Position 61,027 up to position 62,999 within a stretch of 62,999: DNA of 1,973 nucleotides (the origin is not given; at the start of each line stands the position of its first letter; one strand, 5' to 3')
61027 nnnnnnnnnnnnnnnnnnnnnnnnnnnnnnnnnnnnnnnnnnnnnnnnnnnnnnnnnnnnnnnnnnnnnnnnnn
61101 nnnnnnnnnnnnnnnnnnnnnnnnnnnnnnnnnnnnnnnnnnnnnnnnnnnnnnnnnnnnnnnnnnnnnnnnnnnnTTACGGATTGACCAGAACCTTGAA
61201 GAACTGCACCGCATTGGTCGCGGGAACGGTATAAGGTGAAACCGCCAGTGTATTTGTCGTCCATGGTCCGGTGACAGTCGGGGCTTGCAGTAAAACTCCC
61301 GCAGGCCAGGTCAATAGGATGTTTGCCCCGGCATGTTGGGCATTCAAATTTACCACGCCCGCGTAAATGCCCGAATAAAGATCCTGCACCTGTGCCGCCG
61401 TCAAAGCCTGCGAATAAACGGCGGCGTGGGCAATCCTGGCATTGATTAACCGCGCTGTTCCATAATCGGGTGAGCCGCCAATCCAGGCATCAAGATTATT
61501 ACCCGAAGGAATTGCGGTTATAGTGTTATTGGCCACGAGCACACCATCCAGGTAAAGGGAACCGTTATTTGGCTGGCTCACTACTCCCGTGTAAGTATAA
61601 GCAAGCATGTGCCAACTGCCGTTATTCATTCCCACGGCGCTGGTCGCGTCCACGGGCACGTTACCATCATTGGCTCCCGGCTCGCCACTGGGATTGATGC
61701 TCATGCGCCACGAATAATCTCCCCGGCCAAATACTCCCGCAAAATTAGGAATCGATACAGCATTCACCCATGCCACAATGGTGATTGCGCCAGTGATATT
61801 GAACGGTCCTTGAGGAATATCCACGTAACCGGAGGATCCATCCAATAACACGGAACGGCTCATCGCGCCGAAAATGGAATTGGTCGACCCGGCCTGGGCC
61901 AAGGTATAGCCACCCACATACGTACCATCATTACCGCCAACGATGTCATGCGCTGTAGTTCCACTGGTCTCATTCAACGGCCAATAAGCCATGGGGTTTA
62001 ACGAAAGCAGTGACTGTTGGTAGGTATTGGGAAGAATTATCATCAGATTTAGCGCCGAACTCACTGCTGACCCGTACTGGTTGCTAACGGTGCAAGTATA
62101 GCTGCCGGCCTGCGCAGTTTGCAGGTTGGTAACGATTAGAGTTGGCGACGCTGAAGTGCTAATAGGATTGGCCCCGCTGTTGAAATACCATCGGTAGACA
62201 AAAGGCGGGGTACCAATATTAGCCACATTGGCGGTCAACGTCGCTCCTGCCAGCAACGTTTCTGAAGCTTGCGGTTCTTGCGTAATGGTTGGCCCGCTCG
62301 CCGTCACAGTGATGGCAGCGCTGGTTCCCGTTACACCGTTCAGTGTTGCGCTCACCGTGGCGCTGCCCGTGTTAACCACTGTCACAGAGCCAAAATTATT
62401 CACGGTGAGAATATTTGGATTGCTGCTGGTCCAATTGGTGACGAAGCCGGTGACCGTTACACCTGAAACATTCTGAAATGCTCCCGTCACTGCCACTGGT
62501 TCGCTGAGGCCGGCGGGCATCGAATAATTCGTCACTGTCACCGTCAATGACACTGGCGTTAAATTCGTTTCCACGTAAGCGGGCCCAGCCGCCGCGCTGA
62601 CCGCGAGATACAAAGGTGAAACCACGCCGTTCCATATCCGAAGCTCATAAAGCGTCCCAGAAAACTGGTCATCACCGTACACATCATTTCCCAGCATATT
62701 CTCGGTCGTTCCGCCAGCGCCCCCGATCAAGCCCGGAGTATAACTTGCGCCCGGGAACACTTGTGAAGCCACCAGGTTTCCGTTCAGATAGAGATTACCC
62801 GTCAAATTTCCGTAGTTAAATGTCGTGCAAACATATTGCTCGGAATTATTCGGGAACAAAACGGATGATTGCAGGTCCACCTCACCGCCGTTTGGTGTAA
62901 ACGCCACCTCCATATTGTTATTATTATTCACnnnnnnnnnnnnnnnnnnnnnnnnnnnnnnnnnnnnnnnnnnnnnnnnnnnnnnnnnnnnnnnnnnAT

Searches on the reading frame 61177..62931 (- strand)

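Call 101: search_protein_families(library=pfam, proteins=[window:61177-62931:-], max_evalue=0.1)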
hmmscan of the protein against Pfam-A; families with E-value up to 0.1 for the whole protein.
window:61177-62931:- (584 aa): 7 families
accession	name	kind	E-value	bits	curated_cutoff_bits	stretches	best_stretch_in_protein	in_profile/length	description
PF13385.13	Laminin_G_3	-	1.8e-27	96.8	27.6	2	364-516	1-151/151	Concanavalin A-like lectin/glucanases superfamily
PF13927.12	Ig_3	-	1.6e-08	35.3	30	1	214-284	2-78/78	Immunoglobulin domain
PF13895.12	Ig_2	-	4.4e-07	30.5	27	1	240-297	25-78/79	Immunoglobulin domain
PF07679.22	I-set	-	4.8e-06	27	23.7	1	214-293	1-86/90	Immunoglobulin I-set domain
PF00047.31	ig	-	1.7e-05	25.4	21.8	1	230-292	11-80/81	Immunoglobulin domain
PF02368.24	Big_2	-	5.4e-05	23.5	22.8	1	129-202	5-73/79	Bacterial Ig-like domain (group 2)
PF07686.23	V-set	-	0.038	14.6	26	0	262-287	72-97/109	Immunoglobulin V-set domain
